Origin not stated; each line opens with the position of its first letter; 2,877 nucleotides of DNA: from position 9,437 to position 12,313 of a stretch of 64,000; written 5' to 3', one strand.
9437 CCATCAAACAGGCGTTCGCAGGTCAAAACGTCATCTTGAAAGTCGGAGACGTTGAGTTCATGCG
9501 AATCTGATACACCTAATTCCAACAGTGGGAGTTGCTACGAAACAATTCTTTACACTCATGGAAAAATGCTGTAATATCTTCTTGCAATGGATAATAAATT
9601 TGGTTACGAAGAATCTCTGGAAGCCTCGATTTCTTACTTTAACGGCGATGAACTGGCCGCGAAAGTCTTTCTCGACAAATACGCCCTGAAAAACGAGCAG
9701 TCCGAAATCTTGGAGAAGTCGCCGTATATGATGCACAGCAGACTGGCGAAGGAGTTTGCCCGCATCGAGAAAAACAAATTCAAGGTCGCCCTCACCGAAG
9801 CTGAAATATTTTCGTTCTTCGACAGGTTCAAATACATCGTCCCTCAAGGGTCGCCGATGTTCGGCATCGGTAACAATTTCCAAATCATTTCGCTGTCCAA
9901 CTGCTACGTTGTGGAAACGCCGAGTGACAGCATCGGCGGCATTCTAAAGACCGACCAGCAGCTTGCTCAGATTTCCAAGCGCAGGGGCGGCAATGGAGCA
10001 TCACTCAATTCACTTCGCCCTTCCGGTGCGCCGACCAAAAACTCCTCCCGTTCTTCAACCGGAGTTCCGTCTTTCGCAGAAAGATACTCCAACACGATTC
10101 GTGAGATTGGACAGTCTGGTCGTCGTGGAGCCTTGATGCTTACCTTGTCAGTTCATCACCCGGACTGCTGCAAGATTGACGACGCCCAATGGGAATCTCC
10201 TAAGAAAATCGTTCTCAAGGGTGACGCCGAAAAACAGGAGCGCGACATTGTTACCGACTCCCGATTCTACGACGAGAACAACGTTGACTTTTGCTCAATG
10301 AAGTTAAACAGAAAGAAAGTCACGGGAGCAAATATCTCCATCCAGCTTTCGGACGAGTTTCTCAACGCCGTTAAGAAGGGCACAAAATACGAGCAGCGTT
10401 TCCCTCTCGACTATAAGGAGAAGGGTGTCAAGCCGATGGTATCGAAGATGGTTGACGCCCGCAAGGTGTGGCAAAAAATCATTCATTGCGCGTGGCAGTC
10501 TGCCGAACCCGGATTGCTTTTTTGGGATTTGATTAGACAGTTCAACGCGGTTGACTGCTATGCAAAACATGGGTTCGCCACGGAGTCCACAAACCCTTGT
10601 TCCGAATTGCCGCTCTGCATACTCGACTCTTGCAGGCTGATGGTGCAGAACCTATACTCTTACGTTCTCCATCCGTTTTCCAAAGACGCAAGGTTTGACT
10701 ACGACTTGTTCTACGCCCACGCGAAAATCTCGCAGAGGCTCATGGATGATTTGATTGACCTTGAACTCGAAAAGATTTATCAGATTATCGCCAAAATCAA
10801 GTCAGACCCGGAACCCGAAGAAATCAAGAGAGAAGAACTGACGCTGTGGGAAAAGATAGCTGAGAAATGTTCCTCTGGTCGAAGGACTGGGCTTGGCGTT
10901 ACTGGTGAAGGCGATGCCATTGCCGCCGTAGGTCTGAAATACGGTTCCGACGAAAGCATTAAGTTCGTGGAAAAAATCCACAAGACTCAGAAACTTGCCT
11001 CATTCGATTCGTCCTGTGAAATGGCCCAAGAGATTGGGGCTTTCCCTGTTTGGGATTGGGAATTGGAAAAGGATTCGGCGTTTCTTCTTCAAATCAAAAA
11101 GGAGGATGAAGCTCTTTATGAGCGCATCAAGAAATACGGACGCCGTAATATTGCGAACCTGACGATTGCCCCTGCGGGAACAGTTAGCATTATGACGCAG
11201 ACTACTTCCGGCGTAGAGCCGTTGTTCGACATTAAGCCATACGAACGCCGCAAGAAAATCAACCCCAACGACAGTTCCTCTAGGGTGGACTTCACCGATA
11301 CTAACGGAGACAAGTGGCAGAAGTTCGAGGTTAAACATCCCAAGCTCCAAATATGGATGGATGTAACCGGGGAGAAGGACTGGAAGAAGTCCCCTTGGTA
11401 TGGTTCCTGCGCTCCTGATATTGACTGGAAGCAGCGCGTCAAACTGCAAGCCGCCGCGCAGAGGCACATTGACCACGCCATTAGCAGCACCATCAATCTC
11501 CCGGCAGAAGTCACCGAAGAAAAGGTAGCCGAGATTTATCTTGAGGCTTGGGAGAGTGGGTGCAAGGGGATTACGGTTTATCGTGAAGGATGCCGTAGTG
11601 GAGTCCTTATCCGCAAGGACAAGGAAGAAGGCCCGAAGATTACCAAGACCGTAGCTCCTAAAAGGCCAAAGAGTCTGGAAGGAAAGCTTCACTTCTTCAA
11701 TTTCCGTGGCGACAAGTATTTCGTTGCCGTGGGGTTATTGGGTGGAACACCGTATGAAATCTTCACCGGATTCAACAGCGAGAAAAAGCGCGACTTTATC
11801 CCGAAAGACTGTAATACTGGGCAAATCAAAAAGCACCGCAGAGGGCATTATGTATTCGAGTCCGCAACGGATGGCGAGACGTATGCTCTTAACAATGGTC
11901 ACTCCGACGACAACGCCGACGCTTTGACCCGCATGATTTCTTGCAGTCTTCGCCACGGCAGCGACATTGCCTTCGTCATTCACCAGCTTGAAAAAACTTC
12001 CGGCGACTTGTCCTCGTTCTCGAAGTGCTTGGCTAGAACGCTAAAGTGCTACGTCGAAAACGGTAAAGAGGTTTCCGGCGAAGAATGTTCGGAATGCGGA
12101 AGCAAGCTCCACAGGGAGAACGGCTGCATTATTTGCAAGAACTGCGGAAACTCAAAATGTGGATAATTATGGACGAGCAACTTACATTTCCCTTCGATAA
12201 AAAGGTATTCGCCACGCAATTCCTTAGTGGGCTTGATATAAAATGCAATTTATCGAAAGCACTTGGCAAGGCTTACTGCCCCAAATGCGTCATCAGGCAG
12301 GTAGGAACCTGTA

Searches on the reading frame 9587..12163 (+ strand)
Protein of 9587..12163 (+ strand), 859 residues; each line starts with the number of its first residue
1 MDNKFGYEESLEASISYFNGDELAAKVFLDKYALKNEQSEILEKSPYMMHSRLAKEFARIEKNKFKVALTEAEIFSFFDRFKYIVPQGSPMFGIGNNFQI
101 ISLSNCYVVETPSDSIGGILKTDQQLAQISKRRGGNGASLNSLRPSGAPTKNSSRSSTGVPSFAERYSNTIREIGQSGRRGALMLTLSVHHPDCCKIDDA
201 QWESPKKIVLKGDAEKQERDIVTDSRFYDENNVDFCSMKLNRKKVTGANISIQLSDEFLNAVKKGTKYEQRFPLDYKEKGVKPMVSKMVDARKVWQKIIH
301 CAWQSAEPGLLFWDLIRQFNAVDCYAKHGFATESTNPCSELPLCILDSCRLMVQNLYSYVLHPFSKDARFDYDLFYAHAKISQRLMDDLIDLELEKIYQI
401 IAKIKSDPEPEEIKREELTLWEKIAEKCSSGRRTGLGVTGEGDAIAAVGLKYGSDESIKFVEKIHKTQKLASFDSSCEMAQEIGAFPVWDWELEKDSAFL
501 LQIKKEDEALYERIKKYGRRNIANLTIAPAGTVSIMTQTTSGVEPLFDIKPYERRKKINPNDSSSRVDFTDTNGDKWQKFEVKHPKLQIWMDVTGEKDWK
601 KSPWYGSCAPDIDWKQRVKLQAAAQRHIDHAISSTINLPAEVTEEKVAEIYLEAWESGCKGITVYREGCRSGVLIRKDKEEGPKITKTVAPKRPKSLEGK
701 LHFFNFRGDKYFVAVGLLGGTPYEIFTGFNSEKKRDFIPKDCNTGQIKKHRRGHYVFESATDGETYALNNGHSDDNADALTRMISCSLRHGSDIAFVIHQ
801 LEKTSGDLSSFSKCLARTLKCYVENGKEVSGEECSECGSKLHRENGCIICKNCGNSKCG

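Call 10: find_related_loci(query=window:9587-12163:+, collection=viral_contigs, flank=6000)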
Query window:9587-12163:+ (859 aa) in viral_contigs; peptide patterns used: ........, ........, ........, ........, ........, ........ (x = any residue, [..] = any of these).
No stretch of DNA in the collection matches any of the patterns.

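Call 11: search_protein_families(library=pfam, proteins=[window:9587-12163:+], max_evalue=0.01)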
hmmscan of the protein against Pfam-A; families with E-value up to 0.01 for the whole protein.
window:9587-12163:+ (859 aa): 3 families
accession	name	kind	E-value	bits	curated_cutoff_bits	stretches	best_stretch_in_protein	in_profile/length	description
PF02867.20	Ribonuc_red_lgC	-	9.5e-76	255.9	23.9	1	104-665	1-523/523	Ribonucleotide reductase, barrel domain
PF12637.14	TSCPD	-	1.1e-05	26.1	22.8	1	770-820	33-85/88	TSCPD domain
PF00317.26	Ribonuc_red_lgN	-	1.7e-05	25.2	28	1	21-73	4-45/77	Ribonucleotide reductase, all-alpha domain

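Call 20: find_homologous_proteins(query=window:9587-12163:+, max_evalue=1e-30)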
Query window:9587-12163:+ (859 aa): 8000 proteins with E <= 1e-30 among 8000 candidates; the best 120 are listed.
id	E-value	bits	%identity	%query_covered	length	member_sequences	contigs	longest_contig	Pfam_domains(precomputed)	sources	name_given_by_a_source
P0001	0.0e+0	2000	100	100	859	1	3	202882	PF02867.21,PF00317.27,PF12637.15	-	-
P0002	0.0e+0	1669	82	100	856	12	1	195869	PF02867.21,PF00317.27,PF12637.15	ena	-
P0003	0.0e+0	1649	81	100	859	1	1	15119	PF02867.21,PF00317.27,PF12637.15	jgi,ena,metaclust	metaclust:\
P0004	0.0e+0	1615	80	100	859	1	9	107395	PF02867.21,PF00317.27,PF12637.15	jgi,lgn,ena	-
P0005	0.0e+0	1548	76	100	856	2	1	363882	PF02867.21,PF00317.27,PF12637.15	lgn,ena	-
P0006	0.0e+0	1546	74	100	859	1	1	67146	PF02867.21,PF00317.27,PF12637.15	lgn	-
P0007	0.0e+0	1546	74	100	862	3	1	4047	PF02867.21,PF00317.27,PF12637.15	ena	-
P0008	0.0e+0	1534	75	100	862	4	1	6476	PF02867.21,PF00317.27,PF12637.15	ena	-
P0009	0.0e+0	1533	75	100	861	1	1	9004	PF02867.21,PF00317.27,PF12637.15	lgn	-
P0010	0.0e+0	1370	68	100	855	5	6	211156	PF02867.21,PF00317.27,PF12637.15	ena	-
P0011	0.0e+0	1367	69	100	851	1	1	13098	PF02867.21,PF00317.27,PF12637.15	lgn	-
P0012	0.0e+0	1363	68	100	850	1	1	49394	PF02867.21,PF00317.27,PF12637.15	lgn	-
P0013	0.0e+0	1316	66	100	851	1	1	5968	PF02867.21,PF00317.27,PF12637.15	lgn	-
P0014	0.0e+0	1247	63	61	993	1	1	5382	PF02867.21,PF00317.27,PF12637.15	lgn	-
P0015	0.0e+0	1210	61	99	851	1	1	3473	PF02867.21,PF00317.27,PF12637.15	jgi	jgi:ribonucleoside-diphosphate reductase alpha chain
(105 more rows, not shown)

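Call 21: find_encoding_contigs(protein=P0002, flank=5000, max_places=2)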
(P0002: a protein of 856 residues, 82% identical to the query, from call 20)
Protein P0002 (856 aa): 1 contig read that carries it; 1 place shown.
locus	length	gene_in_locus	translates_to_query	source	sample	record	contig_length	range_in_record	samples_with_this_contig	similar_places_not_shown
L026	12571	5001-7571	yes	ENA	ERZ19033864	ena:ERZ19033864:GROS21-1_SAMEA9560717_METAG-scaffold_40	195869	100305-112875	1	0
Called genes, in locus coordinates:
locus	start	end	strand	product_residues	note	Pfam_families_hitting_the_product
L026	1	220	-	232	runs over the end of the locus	PF05050:Methyltransf_21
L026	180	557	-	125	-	-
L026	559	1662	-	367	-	-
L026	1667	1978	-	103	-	-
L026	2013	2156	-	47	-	-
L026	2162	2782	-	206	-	PF04542:Sigma70_r2 (weak)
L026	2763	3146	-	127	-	PF18909:dGTP_diPhyd_N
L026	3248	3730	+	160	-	-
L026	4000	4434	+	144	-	-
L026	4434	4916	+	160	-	-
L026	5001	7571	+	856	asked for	PF00317:Ribonuc_red_lgN (weak), PF02867:Ribonuc_red_lgC, PF12637:TSCPD (faint)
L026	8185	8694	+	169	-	-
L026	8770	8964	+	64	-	-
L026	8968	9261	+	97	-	-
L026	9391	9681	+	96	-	-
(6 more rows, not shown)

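Call 22: find_encoding_contigs(protein=P0003, flank=5000, max_places=2)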
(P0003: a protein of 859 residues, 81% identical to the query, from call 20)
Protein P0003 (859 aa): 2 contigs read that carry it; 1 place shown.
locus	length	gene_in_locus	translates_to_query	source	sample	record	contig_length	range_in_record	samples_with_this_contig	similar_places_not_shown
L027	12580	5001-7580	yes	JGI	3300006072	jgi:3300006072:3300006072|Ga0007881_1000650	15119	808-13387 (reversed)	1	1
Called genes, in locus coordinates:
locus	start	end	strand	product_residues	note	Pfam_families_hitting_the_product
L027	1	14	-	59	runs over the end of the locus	-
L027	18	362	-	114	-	-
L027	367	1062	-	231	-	PF05050:Methyltransf_21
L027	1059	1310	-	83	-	-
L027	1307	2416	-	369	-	-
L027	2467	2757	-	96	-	PF05284:DUF736 (faint)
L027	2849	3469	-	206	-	-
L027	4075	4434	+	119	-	-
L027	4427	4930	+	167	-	-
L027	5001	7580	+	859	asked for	PF00317:Ribonuc_red_lgN (weak), PF02867:Ribonuc_red_lgC, PF12637:TSCPD (faint)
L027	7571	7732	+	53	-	-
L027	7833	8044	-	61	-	-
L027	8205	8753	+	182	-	-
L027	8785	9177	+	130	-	-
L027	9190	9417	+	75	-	-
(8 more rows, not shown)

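Call 23: find_encoding_contigs(protein=P0004, flank=5000, max_places=3)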
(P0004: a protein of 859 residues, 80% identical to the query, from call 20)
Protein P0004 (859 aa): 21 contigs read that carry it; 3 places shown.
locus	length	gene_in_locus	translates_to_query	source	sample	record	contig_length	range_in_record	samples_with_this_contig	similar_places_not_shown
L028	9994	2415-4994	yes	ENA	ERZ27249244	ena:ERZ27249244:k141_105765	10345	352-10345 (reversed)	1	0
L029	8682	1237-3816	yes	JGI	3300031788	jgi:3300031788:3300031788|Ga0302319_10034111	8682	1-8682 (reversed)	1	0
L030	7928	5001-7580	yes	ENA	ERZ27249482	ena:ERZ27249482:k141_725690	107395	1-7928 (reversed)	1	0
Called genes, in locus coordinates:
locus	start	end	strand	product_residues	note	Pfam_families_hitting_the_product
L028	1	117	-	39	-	?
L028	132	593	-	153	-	PF02945:Endonuclease_7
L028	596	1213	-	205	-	-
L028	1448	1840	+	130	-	-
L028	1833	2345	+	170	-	-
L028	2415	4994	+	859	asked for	PF00317:Ribonuc_red_lgN, PF02867:Ribonuc_red_lgC, PF12637:TSCPD (faint)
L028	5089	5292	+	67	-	-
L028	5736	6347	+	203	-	-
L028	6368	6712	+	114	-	-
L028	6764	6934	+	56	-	-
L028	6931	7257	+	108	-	-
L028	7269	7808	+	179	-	PF04542:Sigma70_r2, PF08281:Sigma70_r4_2 (faint), PF04545:Sigma70_r4 (weak)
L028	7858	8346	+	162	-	-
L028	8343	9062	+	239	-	PF14216:DUF4326, PF08719:NADAR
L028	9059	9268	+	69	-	-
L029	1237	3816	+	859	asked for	PF00317:Ribonuc_red_lgN, PF02867:Ribonuc_red_lgC, PF12637:TSCPD (faint)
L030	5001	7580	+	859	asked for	PF00317:Ribonuc_red_lgN, PF02867:Ribonuc_red_lgC, PF12637:TSCPD (faint)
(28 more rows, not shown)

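Call 24: find_encoding_contigs(protein=P0005, flank=5000, max_places=2)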
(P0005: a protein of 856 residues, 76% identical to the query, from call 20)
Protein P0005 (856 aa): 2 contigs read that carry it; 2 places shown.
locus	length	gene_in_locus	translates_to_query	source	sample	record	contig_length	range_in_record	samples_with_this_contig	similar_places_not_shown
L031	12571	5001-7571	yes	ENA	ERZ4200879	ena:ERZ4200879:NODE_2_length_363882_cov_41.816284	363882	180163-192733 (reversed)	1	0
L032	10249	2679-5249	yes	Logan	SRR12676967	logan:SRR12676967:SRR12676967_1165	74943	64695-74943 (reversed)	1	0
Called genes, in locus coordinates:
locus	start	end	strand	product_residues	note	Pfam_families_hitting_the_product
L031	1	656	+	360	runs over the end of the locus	PF02739:5_3_exonuc_N, PF01367:5_3_exonuc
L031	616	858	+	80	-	-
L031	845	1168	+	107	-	-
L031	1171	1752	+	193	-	-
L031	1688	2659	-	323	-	-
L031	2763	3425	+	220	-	-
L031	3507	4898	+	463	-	PF03796:DnaB_C, PF13481:AAA_25 (weak)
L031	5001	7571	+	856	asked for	PF00317:Ribonuc_red_lgN (weak), PF02867:Ribonuc_red_lgC, PF12637:TSCPD (weak)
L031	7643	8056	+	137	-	-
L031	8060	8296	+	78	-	-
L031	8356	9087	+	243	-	-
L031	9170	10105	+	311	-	PF07728:AAA_5, PF00004:AAA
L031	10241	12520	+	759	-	-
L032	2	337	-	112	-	?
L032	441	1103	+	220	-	-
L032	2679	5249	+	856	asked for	PF00317:Ribonuc_red_lgN (weak), PF02867:Ribonuc_red_lgC, PF12637:TSCPD (weak)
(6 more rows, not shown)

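Call 29: find_encoding_contigs(protein=P0001, flank=5000, max_places=6)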
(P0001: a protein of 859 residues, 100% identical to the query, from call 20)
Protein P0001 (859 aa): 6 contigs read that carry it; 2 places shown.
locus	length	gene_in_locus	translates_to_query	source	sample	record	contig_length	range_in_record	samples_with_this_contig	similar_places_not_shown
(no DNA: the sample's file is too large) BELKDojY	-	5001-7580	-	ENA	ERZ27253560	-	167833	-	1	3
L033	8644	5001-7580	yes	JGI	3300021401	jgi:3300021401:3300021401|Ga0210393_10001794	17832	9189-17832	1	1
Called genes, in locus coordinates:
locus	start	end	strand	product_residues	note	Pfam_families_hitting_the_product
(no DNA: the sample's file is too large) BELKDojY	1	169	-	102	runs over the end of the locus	-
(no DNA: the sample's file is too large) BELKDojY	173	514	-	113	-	-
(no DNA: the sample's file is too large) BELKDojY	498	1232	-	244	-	-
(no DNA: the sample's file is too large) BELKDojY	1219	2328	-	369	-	-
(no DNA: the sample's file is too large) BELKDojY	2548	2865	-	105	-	-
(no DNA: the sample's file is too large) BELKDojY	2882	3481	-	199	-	-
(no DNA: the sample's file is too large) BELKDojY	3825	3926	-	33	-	-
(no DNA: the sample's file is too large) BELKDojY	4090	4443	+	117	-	-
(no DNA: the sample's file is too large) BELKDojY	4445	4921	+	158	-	-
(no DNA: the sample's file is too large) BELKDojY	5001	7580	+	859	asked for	PF00317:Ribonuc_red_lgN (faint), PF02867:Ribonuc_red_lgC, PF12637:TSCPD (weak)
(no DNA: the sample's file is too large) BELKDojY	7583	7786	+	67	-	-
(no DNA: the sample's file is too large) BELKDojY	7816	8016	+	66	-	-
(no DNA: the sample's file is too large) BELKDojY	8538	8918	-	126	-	-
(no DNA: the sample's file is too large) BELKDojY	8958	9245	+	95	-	-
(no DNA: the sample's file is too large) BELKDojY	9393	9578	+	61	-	-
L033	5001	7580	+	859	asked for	PF00317:Ribonuc_red_lgN (faint), PF02867:Ribonuc_red_lgC, PF12637:TSCPD (weak)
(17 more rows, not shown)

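Call 30: find_encoding_contigs(protein=P0006, flank=5000, max_places=2)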
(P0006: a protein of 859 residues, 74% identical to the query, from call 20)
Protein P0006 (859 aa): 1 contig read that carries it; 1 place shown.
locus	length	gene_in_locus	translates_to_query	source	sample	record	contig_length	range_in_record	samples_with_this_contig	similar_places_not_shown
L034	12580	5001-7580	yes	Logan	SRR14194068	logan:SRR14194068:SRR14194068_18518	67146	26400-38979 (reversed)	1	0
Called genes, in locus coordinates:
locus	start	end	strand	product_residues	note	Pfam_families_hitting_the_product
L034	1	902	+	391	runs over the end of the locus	PF00154:RecA_N, PF06745:ATPase (weak)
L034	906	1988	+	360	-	PF02739:5_3_exonuc_N, PF01367:5_3_exonuc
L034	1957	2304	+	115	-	-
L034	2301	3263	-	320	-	-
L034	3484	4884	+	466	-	PF03796:DnaB_C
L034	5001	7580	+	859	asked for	PF00317:Ribonuc_red_lgN (weak), PF02867:Ribonuc_red_lgC, PF12637:TSCPD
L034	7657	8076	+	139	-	-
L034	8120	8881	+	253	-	-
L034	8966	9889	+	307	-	PF07724:AAA_2 (weak), PF07728:AAA_5, PF00004:AAA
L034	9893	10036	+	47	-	-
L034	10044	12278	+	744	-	-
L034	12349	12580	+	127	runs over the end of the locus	-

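Call 31: find_encoding_contigs(protein=P0010, flank=5000, max_places=3)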
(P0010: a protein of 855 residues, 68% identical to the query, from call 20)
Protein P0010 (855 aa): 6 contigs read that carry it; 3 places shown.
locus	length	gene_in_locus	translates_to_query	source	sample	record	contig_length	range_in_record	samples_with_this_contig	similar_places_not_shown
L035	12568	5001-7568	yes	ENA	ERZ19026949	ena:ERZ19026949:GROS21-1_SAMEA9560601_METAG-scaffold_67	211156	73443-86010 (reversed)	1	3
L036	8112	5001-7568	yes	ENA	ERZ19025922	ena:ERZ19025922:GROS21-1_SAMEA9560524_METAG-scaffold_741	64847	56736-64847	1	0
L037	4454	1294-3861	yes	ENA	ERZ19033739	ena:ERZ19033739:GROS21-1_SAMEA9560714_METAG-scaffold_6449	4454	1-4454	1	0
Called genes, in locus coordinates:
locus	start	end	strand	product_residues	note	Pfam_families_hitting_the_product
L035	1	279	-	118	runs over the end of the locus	-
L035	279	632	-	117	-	-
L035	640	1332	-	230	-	PF05050:Methyltransf_21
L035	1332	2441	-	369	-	-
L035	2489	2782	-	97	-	PF05284:DUF736 (faint)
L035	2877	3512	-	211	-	-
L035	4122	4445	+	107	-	-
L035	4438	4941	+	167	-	-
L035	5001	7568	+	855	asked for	PF00317:Ribonuc_red_lgN (weak), PF02867:Ribonuc_red_lgC, PF12637:TSCPD (weak)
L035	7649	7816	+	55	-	-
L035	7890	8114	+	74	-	-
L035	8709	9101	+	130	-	-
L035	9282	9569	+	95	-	-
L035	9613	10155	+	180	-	PF04542:Sigma70_r2, PF08281:Sigma70_r4_2 (weak), PF04545:Sigma70_r4 (faint)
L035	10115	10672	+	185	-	-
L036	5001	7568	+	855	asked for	PF00317:Ribonuc_red_lgN (weak), PF02867:Ribonuc_red_lgC, PF12637:TSCPD (weak)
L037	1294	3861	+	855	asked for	PF00317:Ribonuc_red_lgN (weak), PF02867:Ribonuc_red_lgC, PF12637:TSCPD (weak)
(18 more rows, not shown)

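Call 40: find_encoding_contigs(protein=P0012, flank=3000, max_places=2)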
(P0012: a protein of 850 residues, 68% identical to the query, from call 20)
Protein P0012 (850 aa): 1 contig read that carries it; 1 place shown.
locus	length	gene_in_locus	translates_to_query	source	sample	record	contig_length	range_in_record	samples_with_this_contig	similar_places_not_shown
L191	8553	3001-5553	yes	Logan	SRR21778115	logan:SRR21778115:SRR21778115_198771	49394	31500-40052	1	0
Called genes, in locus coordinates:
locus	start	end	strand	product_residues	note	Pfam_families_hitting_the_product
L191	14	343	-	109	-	-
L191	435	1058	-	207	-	PF04542:Sigma70_r2 (weak)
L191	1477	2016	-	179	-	-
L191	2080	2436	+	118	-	-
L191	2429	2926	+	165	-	-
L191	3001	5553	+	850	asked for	PF00317:Ribonuc_red_lgN, PF02867:Ribonuc_red_lgC, PF12637:TSCPD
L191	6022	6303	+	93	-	-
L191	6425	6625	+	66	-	-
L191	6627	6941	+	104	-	-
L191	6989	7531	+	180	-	PF04542:Sigma70_r2, PF04545:Sigma70_r4 (weak)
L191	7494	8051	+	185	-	-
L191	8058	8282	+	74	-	-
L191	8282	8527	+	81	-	-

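Call 41: find_encoding_contigs(protein=P0011, flank=3000, max_places=2)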
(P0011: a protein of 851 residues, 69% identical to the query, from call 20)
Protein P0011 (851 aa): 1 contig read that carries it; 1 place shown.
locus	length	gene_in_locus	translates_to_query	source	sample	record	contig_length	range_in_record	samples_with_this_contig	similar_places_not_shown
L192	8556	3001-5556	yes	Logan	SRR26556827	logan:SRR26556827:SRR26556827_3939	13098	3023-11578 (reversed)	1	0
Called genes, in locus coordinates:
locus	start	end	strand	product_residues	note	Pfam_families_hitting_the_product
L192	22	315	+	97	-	-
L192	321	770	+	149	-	PF00383:dCMP_cyt_deam_1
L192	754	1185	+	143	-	PF22769:DCD, PF00692:dUTPase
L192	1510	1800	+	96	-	-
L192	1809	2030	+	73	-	-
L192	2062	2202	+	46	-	-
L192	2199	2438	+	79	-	-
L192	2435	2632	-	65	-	-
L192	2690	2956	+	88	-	-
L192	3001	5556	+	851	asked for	PF00317:Ribonuc_red_lgN (weak), PF02867:Ribonuc_red_lgC, PF12637:TSCPD (faint)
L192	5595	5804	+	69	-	-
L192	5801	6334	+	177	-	-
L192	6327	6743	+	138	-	-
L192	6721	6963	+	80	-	-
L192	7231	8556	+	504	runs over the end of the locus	PF11443:DUF2828, PF25043:DUF7788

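Call 42: find_encoding_contigs(protein=P0009, flank=3000, max_places=2)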
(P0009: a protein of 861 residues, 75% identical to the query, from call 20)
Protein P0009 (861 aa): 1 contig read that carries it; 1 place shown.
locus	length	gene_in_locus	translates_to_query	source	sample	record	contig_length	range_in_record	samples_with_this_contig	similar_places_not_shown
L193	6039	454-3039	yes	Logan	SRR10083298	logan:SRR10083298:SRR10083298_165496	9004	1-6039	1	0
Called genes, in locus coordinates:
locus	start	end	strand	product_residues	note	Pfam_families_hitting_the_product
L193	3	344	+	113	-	?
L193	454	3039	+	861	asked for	PF00317:Ribonuc_red_lgN, PF02867:Ribonuc_red_lgC, PF12637:TSCPD (weak)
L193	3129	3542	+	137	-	-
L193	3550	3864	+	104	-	-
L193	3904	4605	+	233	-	-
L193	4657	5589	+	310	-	PF00004:AAA, PF07728:AAA_5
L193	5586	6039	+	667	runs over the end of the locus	-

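Call 43: find_encoding_contigs(protein=P0008, flank=3000, max_places=2)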
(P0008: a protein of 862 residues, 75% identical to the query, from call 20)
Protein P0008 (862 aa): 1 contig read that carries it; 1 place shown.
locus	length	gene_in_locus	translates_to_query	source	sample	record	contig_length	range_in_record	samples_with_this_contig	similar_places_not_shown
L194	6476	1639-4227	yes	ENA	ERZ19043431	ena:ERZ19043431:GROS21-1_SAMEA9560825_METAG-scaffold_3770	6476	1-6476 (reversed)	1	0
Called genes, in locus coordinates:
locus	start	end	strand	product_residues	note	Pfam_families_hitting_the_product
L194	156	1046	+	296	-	PF03796:DnaB_C (weak)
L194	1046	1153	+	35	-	-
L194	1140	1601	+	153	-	-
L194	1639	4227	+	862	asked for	PF00317:Ribonuc_red_lgN (weak), PF02867:Ribonuc_red_lgC, PF12637:TSCPD (weak)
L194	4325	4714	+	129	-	-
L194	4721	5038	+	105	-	-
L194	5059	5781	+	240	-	-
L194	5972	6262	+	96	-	-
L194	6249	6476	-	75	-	?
